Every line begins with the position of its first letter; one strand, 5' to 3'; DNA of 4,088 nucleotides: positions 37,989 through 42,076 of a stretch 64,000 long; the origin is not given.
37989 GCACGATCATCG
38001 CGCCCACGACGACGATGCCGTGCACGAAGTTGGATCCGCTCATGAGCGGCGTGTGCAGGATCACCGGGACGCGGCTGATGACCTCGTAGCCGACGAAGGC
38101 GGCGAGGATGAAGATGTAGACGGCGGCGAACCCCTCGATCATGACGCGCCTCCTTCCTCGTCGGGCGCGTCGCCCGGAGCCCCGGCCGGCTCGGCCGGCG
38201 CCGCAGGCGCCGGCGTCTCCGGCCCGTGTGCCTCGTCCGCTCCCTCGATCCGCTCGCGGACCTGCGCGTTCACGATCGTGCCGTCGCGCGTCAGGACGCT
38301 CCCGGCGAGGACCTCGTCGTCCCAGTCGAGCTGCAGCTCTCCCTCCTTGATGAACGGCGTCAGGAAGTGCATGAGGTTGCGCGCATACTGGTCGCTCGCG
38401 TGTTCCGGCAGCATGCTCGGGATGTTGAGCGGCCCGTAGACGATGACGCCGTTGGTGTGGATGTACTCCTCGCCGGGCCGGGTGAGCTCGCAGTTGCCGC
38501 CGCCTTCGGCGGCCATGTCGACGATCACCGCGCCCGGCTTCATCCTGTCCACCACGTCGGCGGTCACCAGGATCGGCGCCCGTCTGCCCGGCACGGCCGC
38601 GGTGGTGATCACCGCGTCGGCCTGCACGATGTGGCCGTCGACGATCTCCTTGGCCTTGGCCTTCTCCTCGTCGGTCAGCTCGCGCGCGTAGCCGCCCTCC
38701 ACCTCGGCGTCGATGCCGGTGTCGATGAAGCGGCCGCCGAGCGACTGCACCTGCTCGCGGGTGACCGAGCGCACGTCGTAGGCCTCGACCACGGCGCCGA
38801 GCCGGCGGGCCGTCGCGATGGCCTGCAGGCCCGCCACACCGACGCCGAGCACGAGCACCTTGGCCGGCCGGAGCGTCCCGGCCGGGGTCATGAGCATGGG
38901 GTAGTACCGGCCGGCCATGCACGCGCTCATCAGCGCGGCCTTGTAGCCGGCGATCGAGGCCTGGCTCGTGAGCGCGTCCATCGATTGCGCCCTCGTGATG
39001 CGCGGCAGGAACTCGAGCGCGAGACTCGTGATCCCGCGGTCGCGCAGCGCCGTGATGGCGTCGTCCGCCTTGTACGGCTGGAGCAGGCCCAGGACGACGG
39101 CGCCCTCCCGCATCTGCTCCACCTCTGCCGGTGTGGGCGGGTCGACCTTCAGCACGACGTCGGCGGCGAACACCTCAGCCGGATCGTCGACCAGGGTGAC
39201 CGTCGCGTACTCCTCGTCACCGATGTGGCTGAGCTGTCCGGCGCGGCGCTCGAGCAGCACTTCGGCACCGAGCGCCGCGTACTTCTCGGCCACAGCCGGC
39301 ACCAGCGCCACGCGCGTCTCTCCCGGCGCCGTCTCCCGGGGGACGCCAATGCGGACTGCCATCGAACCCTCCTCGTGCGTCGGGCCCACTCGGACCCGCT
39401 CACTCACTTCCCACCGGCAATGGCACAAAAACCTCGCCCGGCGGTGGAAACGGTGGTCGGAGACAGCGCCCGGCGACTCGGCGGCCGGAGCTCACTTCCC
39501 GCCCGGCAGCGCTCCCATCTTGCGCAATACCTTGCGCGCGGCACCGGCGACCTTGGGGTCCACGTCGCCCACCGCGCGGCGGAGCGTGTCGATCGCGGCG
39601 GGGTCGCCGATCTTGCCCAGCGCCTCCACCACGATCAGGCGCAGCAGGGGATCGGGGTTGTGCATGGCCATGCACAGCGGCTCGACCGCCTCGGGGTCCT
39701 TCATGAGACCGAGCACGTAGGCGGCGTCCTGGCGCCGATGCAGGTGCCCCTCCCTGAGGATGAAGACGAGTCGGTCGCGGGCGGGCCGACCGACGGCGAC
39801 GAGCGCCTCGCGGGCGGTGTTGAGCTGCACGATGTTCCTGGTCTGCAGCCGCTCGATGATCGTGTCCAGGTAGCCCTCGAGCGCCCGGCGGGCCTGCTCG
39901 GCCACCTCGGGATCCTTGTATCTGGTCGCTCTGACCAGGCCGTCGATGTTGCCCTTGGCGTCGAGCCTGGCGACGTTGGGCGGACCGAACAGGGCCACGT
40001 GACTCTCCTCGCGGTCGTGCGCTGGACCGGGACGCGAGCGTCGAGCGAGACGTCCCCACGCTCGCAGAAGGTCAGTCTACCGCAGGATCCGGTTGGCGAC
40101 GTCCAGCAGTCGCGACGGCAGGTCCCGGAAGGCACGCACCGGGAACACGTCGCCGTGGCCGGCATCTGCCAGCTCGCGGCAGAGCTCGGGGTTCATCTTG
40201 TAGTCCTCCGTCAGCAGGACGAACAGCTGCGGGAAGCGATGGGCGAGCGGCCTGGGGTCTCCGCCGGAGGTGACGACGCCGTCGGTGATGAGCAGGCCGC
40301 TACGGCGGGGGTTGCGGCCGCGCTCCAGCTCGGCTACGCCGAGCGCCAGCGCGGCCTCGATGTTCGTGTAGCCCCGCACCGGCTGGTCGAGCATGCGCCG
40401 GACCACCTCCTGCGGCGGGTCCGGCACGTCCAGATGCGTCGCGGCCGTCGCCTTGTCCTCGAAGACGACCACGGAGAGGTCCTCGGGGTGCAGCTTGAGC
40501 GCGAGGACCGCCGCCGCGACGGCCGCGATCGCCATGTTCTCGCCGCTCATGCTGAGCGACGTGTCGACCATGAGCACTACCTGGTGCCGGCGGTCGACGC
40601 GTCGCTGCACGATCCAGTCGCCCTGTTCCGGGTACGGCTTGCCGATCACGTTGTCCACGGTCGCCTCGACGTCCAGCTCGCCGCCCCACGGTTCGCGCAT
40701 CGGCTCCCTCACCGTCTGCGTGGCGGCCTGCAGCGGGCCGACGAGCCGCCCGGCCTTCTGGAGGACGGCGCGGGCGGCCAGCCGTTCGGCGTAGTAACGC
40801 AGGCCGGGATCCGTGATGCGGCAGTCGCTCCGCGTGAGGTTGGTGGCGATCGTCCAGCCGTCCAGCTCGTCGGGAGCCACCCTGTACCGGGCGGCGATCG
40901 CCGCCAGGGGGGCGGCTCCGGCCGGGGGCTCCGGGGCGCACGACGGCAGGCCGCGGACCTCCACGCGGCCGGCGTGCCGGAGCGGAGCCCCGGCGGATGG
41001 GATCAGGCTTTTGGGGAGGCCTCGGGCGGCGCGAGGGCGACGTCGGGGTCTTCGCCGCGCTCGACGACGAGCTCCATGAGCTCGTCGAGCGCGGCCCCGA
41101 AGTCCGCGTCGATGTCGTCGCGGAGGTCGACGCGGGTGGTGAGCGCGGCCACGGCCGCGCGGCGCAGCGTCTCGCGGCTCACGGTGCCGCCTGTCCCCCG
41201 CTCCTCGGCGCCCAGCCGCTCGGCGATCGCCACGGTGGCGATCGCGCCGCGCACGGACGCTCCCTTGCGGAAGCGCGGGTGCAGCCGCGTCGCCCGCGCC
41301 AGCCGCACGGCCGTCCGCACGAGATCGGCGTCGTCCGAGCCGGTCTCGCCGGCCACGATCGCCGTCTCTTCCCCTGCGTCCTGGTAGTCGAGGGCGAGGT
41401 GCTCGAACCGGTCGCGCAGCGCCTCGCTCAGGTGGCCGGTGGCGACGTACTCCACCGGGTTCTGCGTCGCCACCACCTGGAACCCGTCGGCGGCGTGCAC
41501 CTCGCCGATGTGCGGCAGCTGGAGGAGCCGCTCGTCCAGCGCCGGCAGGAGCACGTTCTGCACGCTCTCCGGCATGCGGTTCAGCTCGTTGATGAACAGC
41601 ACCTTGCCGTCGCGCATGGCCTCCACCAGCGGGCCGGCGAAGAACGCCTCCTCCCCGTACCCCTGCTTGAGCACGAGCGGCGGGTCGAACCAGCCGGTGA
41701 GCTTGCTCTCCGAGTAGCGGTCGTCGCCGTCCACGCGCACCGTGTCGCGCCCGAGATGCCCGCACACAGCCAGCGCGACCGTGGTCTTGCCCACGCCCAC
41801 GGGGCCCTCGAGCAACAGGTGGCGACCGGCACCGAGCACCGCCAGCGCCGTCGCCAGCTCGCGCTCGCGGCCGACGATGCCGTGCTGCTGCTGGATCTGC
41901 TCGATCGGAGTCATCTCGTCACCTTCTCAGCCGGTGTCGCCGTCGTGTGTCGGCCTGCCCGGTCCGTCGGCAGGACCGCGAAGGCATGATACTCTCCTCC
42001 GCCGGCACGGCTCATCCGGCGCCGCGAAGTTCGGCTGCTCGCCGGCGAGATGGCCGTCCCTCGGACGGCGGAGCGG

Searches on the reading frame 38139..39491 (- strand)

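Call 18: search_protein_families(library=pfam, proteins=[window:38139-39491:-])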
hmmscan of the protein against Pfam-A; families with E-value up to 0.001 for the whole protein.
window:38139-39491:- (450 aa): 3 families
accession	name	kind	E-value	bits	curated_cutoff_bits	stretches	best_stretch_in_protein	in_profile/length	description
PF01262.27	AlaDh_PNT_C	-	2.8e-64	216.9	23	1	185-408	1-213/214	Alanine dehydrogenase/PNT, C-terminal domain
PF05222.21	AlaDh_PNT_N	-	2.4e-37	128.6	30.4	1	49-181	1-136/136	Alanine dehydrogenase/PNT, N-terminal domain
PF02826.25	2-Hacid_dh_C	-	0.00042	20.2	25.1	0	203-253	30-80/178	D-isomer specific 2-hydroxyacid dehydrogenase, NAD binding domain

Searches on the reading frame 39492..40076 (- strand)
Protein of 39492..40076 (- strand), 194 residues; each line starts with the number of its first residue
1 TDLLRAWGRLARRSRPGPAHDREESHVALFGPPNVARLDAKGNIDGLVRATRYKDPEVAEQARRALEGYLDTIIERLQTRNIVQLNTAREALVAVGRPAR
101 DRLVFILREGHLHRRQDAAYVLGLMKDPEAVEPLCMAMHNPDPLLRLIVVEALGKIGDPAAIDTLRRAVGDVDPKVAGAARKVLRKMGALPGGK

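Call 18: search_protein_families(library=pfam, proteins=[window:39492-40076:-])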
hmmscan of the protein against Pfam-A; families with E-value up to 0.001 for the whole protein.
window:39492-40076:- (194 aa): 2 families
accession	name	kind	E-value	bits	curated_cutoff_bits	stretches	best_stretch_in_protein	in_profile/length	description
PF13646.12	HEAT_2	-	4.8e-15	56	27.7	1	115-185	17-88/88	HEAT repeats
PF03130.22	HEAT_PBS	-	2.7e-10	40.1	20.9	1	146-170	2-26/27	PBS lyase HEAT-like repeat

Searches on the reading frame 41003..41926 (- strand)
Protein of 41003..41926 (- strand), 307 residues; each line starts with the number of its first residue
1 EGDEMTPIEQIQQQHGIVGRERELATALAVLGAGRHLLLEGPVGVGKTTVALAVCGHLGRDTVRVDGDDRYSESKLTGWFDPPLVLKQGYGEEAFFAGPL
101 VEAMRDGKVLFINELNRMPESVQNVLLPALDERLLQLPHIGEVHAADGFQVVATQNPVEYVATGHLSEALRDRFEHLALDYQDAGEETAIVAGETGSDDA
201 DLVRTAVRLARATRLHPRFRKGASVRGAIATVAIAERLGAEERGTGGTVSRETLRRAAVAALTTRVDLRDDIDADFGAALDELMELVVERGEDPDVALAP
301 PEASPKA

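Call 18: search_protein_families(library=pfam, proteins=[window:41003-41926:-])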
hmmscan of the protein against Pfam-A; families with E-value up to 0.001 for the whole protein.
window:41003-41926:- (307 aa): 7 families
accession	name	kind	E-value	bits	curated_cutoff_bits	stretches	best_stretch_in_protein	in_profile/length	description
PF07728.20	AAA_5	-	8.6e-24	84.6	22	1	36-174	1-139/139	AAA domain (dynein-related subfamily)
PF07726.17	AAA_3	-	1.5e-13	51.2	27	1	36-174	1-129/131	ATPase family associated with various cellular activities (AAA)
PF05496.18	RuvB_N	-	1.1e-09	38.7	27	1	100-176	78-155/159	Holliday junction DNA helicase RuvB P-loop domain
PF00004.35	AAA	-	2.6e-09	38.1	21.2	1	37-176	1-125/131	ATPase family associated with various cellular activities (AAA)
PF00158.32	Sigma54_activat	-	6.5e-06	26.4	20.2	0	106-177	93-165/168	Sigma-54 interaction domain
PF13191.12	AAA_16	-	9.7e-05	23.4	32.6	0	18-66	3-59/167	AAA ATPase domain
PF01078.27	Mg_chelatase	-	0.00014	21.8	20.3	0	23-56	10-44/207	Magnesium chelatase, subunit ChlI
